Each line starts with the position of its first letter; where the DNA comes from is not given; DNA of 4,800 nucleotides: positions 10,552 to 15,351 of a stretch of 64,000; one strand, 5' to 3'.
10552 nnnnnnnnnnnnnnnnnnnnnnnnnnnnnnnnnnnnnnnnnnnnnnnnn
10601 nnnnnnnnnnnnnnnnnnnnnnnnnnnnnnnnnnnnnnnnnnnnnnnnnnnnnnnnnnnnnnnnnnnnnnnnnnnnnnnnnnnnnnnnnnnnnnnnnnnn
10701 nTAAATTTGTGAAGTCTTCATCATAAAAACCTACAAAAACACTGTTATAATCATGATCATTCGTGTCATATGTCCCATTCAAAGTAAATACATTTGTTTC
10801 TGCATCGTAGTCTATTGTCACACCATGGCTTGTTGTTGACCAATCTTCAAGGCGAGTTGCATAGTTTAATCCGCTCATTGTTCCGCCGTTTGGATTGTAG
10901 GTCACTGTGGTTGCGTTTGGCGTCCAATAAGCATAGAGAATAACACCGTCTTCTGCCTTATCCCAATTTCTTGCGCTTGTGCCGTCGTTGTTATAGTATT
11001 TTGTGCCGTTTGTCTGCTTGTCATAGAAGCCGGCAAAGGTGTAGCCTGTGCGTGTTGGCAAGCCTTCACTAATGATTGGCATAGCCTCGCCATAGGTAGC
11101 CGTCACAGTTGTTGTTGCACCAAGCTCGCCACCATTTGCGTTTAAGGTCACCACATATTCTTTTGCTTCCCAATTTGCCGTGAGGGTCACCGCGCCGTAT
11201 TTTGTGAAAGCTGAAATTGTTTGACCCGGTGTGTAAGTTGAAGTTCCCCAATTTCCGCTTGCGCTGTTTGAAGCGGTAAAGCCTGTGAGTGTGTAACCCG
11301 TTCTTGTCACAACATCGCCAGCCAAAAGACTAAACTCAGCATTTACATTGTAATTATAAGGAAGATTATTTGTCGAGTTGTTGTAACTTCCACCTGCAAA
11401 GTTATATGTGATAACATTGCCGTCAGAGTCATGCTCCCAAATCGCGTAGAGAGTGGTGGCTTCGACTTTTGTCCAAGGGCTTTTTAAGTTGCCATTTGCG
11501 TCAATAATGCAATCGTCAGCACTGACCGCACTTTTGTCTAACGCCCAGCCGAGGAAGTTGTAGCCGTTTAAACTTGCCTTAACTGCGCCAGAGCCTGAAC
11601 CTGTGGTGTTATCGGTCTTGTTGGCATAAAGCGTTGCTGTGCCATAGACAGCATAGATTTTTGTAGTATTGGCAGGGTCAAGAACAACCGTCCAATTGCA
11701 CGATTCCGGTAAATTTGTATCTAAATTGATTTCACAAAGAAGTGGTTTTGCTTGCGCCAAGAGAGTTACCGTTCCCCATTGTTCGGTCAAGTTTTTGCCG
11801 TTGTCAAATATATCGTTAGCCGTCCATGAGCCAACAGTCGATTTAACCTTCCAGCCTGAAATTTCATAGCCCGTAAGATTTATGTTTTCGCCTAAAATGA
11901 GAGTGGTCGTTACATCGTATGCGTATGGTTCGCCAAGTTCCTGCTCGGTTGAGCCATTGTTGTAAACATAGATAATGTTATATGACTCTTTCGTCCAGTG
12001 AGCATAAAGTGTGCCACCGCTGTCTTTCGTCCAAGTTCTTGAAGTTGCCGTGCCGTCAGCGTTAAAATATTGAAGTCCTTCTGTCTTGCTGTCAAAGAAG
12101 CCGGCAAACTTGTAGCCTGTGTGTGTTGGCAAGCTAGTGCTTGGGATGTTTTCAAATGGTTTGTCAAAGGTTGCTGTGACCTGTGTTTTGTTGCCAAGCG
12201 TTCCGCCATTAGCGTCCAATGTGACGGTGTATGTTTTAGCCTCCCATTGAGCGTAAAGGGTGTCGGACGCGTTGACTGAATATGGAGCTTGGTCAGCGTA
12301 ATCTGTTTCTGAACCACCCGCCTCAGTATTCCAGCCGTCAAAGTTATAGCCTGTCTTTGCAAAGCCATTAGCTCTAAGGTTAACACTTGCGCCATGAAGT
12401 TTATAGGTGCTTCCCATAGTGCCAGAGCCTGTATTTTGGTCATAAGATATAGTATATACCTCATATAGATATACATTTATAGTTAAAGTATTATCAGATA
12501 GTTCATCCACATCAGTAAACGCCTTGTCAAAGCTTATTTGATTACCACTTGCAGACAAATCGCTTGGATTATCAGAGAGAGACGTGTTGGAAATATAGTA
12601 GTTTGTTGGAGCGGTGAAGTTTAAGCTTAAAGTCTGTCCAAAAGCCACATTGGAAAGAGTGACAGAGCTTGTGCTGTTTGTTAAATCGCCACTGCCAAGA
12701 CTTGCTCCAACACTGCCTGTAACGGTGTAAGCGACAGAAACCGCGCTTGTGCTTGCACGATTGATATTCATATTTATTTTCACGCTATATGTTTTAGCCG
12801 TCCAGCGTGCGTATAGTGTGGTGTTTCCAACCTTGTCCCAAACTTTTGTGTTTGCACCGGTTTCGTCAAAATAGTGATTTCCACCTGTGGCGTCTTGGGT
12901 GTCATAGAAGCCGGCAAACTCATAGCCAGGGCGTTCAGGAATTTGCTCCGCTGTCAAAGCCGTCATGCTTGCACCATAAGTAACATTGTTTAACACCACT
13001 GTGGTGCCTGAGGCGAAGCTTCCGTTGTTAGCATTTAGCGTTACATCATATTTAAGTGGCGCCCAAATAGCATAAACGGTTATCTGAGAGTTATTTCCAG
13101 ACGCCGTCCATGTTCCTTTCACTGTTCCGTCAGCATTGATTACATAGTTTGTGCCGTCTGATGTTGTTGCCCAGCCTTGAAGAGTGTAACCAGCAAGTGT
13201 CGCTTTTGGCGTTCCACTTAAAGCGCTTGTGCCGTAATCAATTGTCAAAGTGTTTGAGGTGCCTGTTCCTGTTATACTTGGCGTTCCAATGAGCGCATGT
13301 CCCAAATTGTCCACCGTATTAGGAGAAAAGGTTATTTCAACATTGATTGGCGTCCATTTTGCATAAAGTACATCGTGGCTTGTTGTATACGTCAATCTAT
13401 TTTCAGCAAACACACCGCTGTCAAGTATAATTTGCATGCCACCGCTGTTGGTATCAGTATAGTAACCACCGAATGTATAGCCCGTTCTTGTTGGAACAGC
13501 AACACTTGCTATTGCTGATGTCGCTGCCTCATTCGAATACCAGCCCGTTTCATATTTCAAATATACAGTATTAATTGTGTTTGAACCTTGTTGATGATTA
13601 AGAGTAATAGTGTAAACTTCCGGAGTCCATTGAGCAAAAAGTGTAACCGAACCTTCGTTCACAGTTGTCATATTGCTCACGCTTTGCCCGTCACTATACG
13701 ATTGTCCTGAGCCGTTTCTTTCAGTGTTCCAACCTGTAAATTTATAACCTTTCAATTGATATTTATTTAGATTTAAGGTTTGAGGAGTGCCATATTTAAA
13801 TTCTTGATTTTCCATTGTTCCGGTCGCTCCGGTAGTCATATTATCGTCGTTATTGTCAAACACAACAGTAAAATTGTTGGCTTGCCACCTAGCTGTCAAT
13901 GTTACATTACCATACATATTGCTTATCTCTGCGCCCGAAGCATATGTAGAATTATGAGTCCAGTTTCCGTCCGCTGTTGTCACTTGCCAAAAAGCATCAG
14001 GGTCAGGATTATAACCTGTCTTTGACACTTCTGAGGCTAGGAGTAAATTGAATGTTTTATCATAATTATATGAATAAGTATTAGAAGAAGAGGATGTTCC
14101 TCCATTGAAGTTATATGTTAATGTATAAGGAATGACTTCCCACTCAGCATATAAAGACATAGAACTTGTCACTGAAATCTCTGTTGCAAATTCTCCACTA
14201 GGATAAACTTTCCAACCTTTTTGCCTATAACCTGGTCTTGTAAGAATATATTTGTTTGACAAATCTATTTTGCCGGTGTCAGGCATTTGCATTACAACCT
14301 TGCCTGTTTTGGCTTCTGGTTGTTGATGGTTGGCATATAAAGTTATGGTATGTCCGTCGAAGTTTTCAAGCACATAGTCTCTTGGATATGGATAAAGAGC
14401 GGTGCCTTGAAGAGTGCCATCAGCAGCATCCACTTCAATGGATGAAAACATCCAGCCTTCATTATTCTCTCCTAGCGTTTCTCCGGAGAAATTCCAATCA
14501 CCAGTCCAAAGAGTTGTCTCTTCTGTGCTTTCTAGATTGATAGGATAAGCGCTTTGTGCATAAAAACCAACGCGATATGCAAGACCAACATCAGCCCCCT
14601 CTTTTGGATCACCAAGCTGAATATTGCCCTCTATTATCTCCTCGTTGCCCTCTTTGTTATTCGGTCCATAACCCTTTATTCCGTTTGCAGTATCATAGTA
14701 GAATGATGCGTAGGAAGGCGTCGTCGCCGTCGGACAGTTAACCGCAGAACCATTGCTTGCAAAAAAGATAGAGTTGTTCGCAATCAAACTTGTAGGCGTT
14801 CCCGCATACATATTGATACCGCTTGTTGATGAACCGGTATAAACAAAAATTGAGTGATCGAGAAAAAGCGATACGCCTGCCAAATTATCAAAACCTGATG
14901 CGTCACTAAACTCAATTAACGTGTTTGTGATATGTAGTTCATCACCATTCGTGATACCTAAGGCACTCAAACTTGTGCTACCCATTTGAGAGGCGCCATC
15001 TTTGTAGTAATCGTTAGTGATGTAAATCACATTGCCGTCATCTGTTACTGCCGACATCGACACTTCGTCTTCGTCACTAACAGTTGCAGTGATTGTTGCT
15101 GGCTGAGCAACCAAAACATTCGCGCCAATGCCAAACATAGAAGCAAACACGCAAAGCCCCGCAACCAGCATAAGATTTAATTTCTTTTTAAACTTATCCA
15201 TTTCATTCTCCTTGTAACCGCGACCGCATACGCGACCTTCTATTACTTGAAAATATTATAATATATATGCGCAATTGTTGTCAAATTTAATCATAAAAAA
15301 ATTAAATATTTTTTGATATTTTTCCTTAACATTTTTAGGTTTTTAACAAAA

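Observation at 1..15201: Unlisted giant ORF: at least 5,067 codons of Listeria-Bacteroides-type repeats fill the first 15.2 kb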

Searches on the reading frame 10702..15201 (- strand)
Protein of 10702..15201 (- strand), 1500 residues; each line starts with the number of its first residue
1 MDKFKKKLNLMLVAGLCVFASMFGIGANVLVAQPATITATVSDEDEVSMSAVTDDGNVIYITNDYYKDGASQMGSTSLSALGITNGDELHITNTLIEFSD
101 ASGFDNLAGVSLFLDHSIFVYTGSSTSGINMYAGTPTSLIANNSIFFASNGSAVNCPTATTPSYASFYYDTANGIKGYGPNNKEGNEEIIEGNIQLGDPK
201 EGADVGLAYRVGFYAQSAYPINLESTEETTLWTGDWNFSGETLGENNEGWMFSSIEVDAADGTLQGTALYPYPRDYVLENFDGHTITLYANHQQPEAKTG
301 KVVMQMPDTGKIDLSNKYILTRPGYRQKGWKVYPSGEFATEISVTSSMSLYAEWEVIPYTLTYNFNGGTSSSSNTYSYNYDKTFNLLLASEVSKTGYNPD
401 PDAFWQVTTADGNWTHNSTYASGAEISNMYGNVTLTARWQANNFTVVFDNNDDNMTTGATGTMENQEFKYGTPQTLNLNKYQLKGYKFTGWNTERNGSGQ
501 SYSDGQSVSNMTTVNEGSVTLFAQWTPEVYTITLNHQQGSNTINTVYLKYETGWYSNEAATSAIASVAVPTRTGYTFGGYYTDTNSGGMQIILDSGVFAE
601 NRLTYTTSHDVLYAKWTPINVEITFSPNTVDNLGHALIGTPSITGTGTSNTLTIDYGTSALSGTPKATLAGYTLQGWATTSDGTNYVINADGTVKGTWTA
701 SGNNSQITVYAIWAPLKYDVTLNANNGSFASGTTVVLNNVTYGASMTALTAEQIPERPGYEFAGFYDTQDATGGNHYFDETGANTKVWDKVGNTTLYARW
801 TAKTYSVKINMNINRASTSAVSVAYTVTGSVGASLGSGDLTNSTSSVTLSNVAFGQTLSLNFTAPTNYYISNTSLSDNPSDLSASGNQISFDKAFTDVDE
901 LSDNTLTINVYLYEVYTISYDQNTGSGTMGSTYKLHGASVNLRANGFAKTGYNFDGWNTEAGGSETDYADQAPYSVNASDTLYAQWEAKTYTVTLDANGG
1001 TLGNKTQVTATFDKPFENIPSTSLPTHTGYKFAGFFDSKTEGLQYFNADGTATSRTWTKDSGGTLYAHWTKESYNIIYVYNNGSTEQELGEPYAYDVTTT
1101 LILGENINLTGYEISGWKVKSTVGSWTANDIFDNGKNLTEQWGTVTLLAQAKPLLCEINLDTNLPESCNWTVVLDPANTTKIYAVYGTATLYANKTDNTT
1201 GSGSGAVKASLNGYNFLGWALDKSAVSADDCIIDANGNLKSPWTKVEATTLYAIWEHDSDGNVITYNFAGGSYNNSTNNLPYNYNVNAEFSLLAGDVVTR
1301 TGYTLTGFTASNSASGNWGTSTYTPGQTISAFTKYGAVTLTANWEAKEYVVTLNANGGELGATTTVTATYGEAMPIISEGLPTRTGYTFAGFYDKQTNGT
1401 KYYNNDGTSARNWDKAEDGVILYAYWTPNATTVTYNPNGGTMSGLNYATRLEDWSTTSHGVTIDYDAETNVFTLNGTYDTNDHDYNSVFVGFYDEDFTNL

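Call 7: find_homologous_proteins(query=window:10702-15201:-, max_evalue=1e-10)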
Query window:10702-15201:- (1500 aa): 489 proteins with E <= 1e-10 among 8000 candidates; the best 120 are listed.
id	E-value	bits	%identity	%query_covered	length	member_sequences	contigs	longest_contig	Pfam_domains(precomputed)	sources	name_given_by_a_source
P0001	3.1e-216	739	25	77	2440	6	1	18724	PF03382.21,PF09479.17,PF18998.7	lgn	-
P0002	2.7e-202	693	28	75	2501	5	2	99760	PF09479.17,PF23668.2,PF18998.7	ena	-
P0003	1.9e-166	574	26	75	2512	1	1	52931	PF09479.17,PF18998.7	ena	-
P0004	2.5e-158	547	27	51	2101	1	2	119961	PF09479.17,PF18998.7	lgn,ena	-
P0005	4.1e-154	533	27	75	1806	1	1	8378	PF09479.17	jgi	jgi:uncharacterized repeat protein (TIGR02543 family)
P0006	2.4e-148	514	28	73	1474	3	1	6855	PF09479.17,PF07538.17,PF22359.3,PF02368.25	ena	-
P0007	3.9e-142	494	26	44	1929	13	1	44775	PF09479.17,PF18998.7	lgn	-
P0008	4.3e-134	467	25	63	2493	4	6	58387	PF26615.1,PF09479.17,PF26614.1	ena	-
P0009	5.8e-134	467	26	74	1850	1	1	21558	PF09479.17,PF18998.7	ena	-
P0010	2.5e-120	421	32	78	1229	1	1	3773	PF09479.17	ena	-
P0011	1.9e-99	352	25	76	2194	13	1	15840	PF09479.17,PF16403.12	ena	-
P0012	3.3e-95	338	26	49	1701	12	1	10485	PF03382.21,PF09479.17,PF18998.7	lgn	-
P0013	1.4e-93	333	28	75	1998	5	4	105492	PF09479.17,PF18998.7,PF21798.3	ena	-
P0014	6.7e-92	327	28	68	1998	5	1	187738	PF09479.17,PF18998.7,PF21798.3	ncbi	-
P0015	7.0e-92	327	26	49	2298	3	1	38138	PF09479.17,PF16403.12,PF14200.13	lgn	-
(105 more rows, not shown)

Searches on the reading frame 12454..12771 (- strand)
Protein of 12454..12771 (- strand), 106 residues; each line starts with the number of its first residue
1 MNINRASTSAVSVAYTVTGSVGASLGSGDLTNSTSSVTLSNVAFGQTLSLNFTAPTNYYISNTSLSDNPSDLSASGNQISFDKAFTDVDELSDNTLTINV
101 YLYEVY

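Call 34: search_protein_families(library=pfam, proteins=[window:12454-12771:-], max_evalue=1)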
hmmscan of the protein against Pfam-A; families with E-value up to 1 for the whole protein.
window:12454-12771:- (106 aa): 1 family
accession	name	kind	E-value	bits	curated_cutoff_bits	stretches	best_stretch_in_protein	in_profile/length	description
PF20745.2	TSP_Ig-like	-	0.0013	19.4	27.9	1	39-106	12-75/86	Tailspike protein-like, Ig-like domain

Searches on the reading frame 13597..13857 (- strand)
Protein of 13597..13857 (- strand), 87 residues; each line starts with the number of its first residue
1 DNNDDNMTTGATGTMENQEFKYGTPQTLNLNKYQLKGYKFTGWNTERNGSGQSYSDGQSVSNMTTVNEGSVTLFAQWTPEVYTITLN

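Call 55: search_solved_structures(query=A3, max_evalue=0.01)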
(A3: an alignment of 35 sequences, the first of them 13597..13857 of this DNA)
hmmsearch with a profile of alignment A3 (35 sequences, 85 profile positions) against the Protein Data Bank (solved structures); distinct sequences matched with E-value up to 0.01: 6.
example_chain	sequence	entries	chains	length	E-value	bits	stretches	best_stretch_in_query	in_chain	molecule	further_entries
2y5p_A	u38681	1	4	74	3.3e-07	33.7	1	17-79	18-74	INTERNALIN B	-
9qr4_A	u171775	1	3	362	1.6e-06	31.5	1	16-79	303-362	Internalin B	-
1m9s_A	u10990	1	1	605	2.6e-06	30.8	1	18-83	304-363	Internalin B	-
7nms_A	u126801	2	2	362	4.8e-06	29.9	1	19-79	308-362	Internalin B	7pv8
2y5q_A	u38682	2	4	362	5.7e-06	29.7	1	18-79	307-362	INTERNALIN B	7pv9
9qr5_A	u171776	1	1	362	6e-06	29.6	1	17-79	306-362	Internalin B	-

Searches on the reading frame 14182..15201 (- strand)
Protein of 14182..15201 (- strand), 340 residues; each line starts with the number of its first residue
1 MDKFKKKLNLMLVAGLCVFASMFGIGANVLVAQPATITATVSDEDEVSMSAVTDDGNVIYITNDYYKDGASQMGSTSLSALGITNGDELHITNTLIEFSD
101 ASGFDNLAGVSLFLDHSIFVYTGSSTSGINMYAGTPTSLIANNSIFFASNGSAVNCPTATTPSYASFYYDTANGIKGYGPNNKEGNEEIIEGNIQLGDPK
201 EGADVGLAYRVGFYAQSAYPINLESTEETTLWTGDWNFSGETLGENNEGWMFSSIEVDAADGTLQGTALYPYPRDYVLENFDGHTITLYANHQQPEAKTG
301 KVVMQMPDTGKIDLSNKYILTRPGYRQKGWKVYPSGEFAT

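Call 26: search_protein_representatives(protein=window:14182-15201:-)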
Query: 340 residues. Proteins with E-value up to 0.001 (for the whole library): 12; up to 1e-10: 8; up to 1e-30: 5. The best 12 are listed.
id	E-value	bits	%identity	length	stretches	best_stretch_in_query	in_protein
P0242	5.6e-109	380.7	57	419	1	1-336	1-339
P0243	2.8e-58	214.1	43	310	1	1-297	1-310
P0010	7.6e-38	146.9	40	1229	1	1-335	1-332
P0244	1.0e-31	126.8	48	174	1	1-160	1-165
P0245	1.9e-31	125.9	56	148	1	1-132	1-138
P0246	2.6e-21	92.6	31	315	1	1-330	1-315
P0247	4.1e-21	91.9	36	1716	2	1-335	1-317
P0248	1.4e-11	60.6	35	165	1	1-174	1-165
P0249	2.6e-08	49.9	39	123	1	85-183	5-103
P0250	3.1e-08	49.6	33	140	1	1-149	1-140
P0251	1.2e-05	41.1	33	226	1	2-159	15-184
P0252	4.2e-04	36.0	48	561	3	288-335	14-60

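Call 44: predict_structure(alignment_id=A2)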
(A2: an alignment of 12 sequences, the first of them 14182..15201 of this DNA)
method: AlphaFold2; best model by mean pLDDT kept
length: 340 residues; sequences in the alignment: 12
mean_pLDDT: 64.1   pTM: 0.65
mean pLDDT of the five models: 64.1, 62.8, 54.7, 54.1, 51.2
residues with pLDDT >= 90: 55; 70-90: 108; 50-70: 62; < 50: 115
segments of 3 or more residues with pLDDT < 50: 24-50, 200-206, 239-244, 254-268, 282-340
pLDDT, mean of each block of 10 residues (from residue 1): 66 70 44 30 31 76 87 82 89 89 88 92 90 93 89 90 90 87 66 74 48 68 76 57 53 46 42 68 44 32 35 35 27 26
secondary structure, 60 per line:
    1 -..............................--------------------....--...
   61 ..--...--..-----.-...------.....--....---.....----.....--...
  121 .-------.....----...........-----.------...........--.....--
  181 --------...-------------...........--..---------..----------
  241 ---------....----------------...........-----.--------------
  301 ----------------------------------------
elements in order: H2-31 E52-55 E58-62 E65-67 E88-92 E95-98 E102-106 E111-115 E118-121 E129-133 E138-148 E161-171 E174-178 E189-191 H205-215 E250-253 E270-273 H274-280

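Call 48: fold_search(model_id=the predicted structure, library=pdb)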
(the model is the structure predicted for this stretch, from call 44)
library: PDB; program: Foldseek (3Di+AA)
matches with E <= 10: 65; with E <= 0.001: 0
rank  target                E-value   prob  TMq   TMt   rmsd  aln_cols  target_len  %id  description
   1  5zky                  2.7e-01  0.44  0.17  0.14   5.0        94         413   14  Crystal structure of DFA-IIIase from Arthrobacter chlorophenolicus A6 without its lid (released 2018-12-19)
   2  5c1e                  3.4e-01  0.11  0.14  0.16  12.7       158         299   15  Crystal Structure of the Pectin Methylesterase from Aspergillus niger in Penultimately Deglycosylated Form (N-acetylgluc (released 2015-07-01)
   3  5c1c                  4.1e-01  0.12  0.16  0.17  10.9       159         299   15  Crystal Structure of the Pectin Methylesterase from Aspergillus niger in Deglycosylated Form (released 2015-07-01)
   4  1vbl                  6.1e-01  0.14  0.18  0.15  12.3       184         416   11  Structure of the thermostable pectate lyase PL 47 (released 2005-04-19)
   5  5zl5_F                9.1e-01  0.16  0.15  0.12   5.8        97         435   12  Crystal structure of DFA-IIIase mutant C387A from Arthrobacter chlorophenolicus A6 (released 2018-12-19)
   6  5zla_A                9.1e-01  0.10  0.13  0.11   6.9       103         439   10  Crystal structure of mutant C387A of DFA-IIIase from Arthrobacter chlorophenolicus A6 in complex with DFA-III (released 2018-12-19)
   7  6fm2_B                9.1e-01  0.06  0.16  0.26  10.4       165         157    7  CARP domain of mouse cyclase-associated protein 1 (CAP1) bound to ADP-actin (released 2018-05-16)
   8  9buj                  1.1e+00  0.09  0.18  0.15  16.6       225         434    8  Structure of PfPL1 from Pseudoalteromonas fuliginea (released 2024-07-10)
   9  1idj_A                1.3e+00  0.16  0.19  0.18   6.7       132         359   13  PECTIN LYASE A (released 1997-10-15)
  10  2bsp                  1.3e+00  0.06  0.14  0.12   9.7       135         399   16  BACILLUS SUBTILIS PECTATE LYASE R279K MUTANT (released 1998-08-12)
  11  1ru4                  1.4e+00  0.06  0.19  0.17  15.4       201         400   14  Crystal structure of pectate lyase Pel9A (released 2004-04-13)
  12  2z66_A                1.4e+00  0.09  0.15  0.17   8.5       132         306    9  Crystal structure of the VT3 hybrid of human TLR4 and hagfish VLRB.61 (released 2007-09-18)
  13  5zla_B                1.6e+00  0.08  0.13  0.10   6.9       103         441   10  Crystal structure of mutant C387A of DFA-IIIase from Arthrobacter chlorophenolicus A6 in complex with DFA-III (released 2018-12-19)
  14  7dmk_B                1.9e+00  0.10  0.18  0.09   8.1       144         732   17  PL6 alginate lyase BcAlyPL6 (released 2021-10-06)
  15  2nzm_A                2.4e+00  0.12  0.16  0.14   5.4        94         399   12  Hexasaccharide I bound to Bacillus subtilis pectate lyase (released 2007-11-20)
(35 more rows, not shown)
